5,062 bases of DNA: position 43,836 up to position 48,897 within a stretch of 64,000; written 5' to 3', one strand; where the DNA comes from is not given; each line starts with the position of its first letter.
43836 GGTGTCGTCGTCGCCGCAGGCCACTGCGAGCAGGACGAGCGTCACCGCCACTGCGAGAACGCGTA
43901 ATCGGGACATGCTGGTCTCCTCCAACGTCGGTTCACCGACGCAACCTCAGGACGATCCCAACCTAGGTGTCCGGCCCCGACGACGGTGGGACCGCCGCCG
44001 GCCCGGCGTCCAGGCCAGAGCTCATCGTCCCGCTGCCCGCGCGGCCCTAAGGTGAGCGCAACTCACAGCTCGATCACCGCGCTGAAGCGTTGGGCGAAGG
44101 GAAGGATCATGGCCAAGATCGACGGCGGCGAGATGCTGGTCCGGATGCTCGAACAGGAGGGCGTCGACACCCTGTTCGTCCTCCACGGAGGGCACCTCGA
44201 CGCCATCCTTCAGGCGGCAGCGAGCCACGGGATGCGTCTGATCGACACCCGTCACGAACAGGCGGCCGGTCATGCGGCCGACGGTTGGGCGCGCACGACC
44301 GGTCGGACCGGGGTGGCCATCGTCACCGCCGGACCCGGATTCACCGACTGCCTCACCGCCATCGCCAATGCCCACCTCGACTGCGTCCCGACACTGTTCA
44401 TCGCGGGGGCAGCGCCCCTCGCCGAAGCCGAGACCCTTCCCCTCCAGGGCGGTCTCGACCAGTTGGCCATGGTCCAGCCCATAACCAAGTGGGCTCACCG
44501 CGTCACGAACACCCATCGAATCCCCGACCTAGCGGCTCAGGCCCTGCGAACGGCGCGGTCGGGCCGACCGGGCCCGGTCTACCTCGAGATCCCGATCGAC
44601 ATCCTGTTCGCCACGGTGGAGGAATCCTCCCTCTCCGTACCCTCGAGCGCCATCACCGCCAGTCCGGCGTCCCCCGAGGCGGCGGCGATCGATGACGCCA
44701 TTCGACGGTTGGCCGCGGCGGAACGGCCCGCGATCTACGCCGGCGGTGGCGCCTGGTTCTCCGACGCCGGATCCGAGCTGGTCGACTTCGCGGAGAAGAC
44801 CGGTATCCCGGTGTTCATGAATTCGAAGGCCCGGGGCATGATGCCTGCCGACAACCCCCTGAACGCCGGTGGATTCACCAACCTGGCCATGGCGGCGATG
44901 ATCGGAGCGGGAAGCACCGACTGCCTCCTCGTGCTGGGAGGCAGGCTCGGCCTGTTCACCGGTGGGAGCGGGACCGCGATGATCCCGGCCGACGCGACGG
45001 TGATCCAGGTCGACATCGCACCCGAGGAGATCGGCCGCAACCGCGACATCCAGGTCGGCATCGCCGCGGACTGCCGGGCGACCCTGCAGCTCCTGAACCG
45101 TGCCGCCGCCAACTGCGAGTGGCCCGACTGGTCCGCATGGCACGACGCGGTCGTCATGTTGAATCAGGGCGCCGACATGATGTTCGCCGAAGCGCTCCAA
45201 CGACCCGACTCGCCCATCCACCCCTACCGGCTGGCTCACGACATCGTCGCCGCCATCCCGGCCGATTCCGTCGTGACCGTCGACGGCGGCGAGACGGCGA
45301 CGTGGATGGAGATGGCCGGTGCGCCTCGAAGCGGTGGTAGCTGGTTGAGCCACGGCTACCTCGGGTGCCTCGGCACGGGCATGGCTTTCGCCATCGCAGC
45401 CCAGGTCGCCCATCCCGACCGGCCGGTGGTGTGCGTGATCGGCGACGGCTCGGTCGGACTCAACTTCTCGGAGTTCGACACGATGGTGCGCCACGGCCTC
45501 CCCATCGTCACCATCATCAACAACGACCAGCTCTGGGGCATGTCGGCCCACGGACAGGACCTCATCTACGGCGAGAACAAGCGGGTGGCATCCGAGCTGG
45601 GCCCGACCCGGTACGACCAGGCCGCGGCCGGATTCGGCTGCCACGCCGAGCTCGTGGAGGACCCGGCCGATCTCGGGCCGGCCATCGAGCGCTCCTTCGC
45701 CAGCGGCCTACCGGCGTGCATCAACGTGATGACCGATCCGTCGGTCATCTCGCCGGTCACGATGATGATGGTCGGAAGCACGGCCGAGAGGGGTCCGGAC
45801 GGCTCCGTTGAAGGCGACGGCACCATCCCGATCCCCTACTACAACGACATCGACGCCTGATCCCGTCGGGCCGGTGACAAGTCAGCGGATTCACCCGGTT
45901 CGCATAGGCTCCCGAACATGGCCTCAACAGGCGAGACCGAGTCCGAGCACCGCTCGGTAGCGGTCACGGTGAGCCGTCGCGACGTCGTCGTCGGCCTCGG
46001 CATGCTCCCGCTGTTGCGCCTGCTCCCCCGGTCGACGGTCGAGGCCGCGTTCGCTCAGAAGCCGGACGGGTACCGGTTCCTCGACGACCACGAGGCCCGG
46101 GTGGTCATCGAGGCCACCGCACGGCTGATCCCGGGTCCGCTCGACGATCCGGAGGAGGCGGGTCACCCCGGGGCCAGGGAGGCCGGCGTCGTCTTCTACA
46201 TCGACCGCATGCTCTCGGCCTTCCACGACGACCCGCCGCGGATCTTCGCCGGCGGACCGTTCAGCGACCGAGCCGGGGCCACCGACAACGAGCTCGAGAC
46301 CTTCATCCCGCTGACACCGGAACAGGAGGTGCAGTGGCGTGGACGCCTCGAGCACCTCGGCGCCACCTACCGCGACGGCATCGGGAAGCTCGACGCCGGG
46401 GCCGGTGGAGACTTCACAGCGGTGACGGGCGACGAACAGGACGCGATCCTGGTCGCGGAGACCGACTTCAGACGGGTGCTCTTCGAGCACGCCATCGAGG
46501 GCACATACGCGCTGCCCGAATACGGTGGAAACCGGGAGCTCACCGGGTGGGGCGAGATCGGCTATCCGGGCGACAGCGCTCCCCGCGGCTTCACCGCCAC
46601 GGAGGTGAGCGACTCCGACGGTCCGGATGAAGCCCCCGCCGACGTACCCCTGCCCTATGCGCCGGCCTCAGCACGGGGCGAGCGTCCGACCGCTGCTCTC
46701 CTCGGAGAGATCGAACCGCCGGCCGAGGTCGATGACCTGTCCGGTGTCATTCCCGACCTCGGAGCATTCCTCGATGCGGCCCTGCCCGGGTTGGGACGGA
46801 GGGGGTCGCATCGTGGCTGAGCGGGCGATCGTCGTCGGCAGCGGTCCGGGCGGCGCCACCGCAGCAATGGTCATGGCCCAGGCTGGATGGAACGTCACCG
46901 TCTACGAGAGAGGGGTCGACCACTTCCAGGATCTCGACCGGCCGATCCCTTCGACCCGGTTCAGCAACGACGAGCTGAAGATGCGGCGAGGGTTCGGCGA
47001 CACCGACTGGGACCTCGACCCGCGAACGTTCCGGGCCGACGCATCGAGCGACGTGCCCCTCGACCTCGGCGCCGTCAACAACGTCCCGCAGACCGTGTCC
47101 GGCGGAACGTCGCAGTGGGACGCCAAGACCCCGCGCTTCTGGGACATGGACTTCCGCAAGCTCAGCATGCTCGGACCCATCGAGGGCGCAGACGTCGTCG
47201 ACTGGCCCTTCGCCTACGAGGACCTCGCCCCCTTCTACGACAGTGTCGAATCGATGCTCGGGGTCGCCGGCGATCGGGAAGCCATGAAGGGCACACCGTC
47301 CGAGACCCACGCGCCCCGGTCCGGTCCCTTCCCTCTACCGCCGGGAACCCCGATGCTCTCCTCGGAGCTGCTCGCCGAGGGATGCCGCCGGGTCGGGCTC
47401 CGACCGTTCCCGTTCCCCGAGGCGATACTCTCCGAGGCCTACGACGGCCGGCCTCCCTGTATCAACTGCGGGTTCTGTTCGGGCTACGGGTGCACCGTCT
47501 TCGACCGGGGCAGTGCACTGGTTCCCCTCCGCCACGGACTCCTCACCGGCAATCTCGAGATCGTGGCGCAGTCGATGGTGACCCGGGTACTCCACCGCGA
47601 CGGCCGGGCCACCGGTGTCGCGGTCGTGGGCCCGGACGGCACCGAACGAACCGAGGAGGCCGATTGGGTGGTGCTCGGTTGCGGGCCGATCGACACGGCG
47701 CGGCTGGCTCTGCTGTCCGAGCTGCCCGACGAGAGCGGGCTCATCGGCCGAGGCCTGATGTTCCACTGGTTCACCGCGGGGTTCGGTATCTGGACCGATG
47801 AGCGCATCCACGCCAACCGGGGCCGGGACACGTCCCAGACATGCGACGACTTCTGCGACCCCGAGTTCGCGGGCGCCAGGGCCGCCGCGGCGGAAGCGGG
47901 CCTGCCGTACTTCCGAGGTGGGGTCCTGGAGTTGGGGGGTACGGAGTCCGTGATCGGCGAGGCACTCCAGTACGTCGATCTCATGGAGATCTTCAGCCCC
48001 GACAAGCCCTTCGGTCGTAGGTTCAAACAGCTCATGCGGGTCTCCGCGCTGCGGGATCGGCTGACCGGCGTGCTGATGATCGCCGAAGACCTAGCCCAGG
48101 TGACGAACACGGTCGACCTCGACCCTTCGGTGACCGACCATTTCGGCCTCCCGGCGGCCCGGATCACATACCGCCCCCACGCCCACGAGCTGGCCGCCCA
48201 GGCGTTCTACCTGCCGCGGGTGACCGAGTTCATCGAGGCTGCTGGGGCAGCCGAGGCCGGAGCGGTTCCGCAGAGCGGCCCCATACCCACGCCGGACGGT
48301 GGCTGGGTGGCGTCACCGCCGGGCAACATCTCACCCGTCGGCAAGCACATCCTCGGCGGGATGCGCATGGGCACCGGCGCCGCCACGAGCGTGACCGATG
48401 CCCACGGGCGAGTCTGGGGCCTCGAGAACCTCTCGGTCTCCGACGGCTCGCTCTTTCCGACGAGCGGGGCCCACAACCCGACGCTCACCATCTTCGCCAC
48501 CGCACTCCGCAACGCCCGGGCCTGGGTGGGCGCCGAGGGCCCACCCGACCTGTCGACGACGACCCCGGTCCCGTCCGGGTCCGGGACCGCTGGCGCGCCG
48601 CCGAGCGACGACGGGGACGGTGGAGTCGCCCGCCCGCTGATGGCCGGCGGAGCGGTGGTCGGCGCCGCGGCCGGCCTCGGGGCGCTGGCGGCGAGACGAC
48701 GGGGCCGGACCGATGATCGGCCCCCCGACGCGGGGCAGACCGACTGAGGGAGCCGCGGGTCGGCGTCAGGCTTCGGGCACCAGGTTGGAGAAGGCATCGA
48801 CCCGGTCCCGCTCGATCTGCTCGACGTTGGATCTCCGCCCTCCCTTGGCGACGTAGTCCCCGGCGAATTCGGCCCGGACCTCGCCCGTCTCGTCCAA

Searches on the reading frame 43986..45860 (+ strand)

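Call 3: search_protein_families(library=pfam, proteins=[window:43986-45860:+], max_evalue=0.01)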
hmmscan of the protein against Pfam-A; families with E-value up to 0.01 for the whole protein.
window:43986-45860:+ (624 aa): 3 families
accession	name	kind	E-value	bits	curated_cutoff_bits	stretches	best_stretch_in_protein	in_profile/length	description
PF02776.23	TPP_enzyme_N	-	1.1e-35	122.5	26.8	1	46-162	2-119/119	Thiamine pyrophosphate enzyme, N-terminal TPP binding domain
PF00205.28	TPP_enzyme_M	-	3.9e-33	114.5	30.4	1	235-369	1-136/137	Thiamine pyrophosphate enzyme, central domain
PF02775.26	TPP_enzyme_C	-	5e-33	114.5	21.9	1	433-581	1-151/151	Thiamine pyrophosphate enzyme, C-terminal TPP binding domain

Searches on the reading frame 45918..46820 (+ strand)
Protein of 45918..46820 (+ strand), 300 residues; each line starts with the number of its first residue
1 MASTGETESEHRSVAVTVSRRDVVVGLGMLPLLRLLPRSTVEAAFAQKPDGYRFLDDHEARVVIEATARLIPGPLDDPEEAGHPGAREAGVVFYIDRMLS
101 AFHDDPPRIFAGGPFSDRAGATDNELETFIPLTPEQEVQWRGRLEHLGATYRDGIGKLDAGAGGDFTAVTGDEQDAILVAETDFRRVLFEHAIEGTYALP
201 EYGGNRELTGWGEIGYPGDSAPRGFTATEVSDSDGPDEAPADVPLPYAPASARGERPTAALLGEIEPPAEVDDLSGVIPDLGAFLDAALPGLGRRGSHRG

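Call 3: search_protein_families(library=pfam, proteins=[window:45918-46820:+], max_evalue=0.01)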
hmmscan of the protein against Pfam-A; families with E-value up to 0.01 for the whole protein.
window:45918-46820:+ (300 aa): 1 family
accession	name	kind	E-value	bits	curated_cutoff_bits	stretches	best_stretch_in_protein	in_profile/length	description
PF13618.11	Gluconate_2-dh3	-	2.2e-14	54.4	23.4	1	57-218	1-135/135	Gluconate 2-dehydrogenase subunit 3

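Call 4: search_protein_families(library=ncbifam, proteins=[window:45918-46820:+], max_evalue=0.01)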
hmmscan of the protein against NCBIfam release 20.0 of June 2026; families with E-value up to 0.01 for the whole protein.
window:45918-46820:+ (300 aa): 0 families

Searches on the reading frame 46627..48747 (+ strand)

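Call 3: search_protein_families(library=pfam, proteins=[window:46627-48747:+], max_evalue=0.01)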
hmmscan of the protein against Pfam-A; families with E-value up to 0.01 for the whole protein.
window:46627-48747:+ (706 aa): 7 families
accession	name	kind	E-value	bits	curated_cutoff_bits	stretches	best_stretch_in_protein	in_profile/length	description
PF05199.19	GMC_oxred_C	-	4.3e-22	79.6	24.6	1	493-626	4-139/139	GMC oxidoreductase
PF00732.25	GMC_oxred_N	-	1.3e-09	38.6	23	1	244-380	85-216/218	GMC oxidoreductase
PF01266.30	DAO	-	2.8e-06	27.6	27.9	1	67-96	2-31/353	FAD dependent oxidoreductase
PF00890.30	FAD_binding_2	-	4e-06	26.7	20.4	1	67-96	2-31/414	FAD binding domain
PF07992.20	Pyr_redox_2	-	1.2e-05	25.3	26.1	1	67-110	3-44/291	Pyridine nucleotide-disulphide oxidoreductase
PF13450.12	NAD_binding_8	-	0.00011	22.8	21.9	1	69-96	1-28/68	NAD(P)-binding Rossmann-like domain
PF01494.25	FAD_binding_3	-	0.0095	15.6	22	0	67-95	4-32/349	FAD binding domain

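Call 4: search_protein_families(library=ncbifam, proteins=[window:46627-48747:+], max_evalue=0.01)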
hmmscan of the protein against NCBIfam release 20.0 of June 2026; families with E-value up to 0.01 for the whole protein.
window:46627-48747:+ (706 aa): 40 families (the best 25 are shown)
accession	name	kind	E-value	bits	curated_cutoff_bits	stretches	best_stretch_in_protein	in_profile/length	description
TIGR03970.1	mycofact_MftG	equivalog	1.3e-16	60.7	387.45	2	306-377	206-276/487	mycofactocin dehydrogenase MftG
NF058674.1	CholsOxChoxAB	equivalog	1.6e-11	43.4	850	1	570-628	469-527/535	cholesterol oxidase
TIGR02462.1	pyranose_ox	equivalog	4.6e-11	42.3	544.9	1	563-632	472-542/548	pyranose oxidase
NF002550.0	PRK02106.1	subfamily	1.3e-09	37.2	605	2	306-373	212-279/563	choline dehydrogenase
TIGR01810.1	betA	equivalog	6.8e-08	31.6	732.1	1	574-621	466-514/532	choline dehydrogenase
TIGR04542.1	GMC_mycofac_2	equivalog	7.1e-08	31.9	400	1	573-630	370-422/425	mycofactocin system GMC family oxidoreductase MftG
NF038210.1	GMC_mycofac_3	equivalog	5e-06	25.6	300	1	573-626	357-405/418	mycofactocin system GMC family oxidoreductase MftG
NF004829.0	PRK06183.1-3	subfamily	1.4e-05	24.1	390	1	68-100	12-44/520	bifunctional 3-(3-hydroxy-phenyl)propionate/3-hydroxycinnamic acid hydroxylase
TIGR01317.1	GOGAT_sm_gam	subfamily_domain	2e-05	23.6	447.7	1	51-96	134-175/485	glutamate synthase small subunit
NF004834.1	PRK06185.1-3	subfamily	6.1e-05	22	500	1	64-103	7-46/420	FAD-dependent oxidoreductase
NF005566.0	PRK07236.1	subfamily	7.7e-05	21.8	333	1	65-99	7-41/386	hypothetical protein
NF004789.0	PRK06134.1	subfamily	8.1e-05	21.4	747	0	304-361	226-285/581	FAD-dependent oxidoreductase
TIGR03315.1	Se_ygfK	equivalog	0.00016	19.3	835.3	1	65-118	538-591/1012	putative selenate reductase subunit YgfK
NF005882.1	PRK07843.1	equivalog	0.00021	19.9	788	0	68-96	5-33/547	3-oxosteroid 1-dehydrogenase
NF004833.1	PRK06185.1-1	subfamily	0.00023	20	488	1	67-103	5-41/403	FAD-dependent oxidoreductase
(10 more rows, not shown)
